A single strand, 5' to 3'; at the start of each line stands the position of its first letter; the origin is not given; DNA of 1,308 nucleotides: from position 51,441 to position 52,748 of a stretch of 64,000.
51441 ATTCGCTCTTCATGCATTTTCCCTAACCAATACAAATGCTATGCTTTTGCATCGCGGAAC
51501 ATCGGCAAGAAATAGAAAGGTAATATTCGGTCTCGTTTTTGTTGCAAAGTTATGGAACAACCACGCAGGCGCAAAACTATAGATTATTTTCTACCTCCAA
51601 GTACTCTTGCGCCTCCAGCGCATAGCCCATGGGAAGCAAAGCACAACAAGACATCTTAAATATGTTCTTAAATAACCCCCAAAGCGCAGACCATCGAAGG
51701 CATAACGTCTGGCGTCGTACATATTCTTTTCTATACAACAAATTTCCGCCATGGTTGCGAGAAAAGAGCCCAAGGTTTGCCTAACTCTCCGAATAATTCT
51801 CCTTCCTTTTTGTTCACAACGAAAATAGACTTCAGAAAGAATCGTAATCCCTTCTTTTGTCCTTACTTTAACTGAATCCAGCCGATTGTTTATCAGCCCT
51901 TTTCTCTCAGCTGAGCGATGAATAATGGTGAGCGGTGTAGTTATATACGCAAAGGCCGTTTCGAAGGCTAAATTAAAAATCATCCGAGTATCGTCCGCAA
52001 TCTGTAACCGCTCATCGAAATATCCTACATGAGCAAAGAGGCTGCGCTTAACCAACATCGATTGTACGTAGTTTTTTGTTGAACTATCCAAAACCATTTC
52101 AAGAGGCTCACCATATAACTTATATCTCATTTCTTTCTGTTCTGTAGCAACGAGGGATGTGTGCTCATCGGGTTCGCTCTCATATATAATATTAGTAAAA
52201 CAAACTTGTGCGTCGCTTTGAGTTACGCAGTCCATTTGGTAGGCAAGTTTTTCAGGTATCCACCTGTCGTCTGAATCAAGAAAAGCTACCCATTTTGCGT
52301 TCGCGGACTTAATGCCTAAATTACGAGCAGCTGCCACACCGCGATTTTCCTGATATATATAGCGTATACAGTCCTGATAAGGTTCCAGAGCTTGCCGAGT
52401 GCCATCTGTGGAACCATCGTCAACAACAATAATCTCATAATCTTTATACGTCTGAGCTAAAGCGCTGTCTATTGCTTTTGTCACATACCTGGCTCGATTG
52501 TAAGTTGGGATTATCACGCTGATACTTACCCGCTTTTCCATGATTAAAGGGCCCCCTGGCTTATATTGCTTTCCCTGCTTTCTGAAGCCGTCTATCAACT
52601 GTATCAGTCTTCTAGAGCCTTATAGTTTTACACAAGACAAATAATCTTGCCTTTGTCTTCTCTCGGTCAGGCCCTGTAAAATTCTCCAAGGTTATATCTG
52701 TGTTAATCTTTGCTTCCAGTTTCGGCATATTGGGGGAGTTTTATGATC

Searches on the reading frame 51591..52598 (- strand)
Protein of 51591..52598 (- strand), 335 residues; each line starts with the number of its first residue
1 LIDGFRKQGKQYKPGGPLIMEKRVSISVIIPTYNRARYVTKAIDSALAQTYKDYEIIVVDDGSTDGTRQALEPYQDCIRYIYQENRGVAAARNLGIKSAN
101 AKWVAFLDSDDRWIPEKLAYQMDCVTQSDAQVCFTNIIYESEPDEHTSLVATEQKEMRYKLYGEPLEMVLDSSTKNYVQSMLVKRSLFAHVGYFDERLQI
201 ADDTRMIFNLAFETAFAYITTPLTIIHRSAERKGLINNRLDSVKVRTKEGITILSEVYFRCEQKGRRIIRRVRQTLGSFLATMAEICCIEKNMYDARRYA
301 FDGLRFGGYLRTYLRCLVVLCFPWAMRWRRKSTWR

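Call 31: search_protein_families(library=pfam, proteins=[window:51591-52598:-], max_evalue=0.01)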
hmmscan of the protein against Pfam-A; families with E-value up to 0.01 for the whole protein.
window:51591-52598:- (335 aa): 5 families
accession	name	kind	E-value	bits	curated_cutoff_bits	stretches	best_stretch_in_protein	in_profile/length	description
PF00535.33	Glycos_transf_2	-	3.8e-38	131.5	23.3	1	27-163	1-138/168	Glycosyl transferase family 2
PF10111.15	Glyco_tranf_2_2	-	1.7e-15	57.7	27.3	1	27-213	1-202/276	Glycosyltransferase like family 2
PF13641.12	Glyco_tranf_2_3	-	2.1e-13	51.3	27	1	26-207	3-191/230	Glycosyltransferase like family 2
PF13704.12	Glyco_tranf_2_4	-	7.7e-05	23.6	27.5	1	42-110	10-81/98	Glycosyl transferase family 2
PF03071.21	GNT-I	-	0.0092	15.3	25.4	0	23-84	92-155/434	GNT-I family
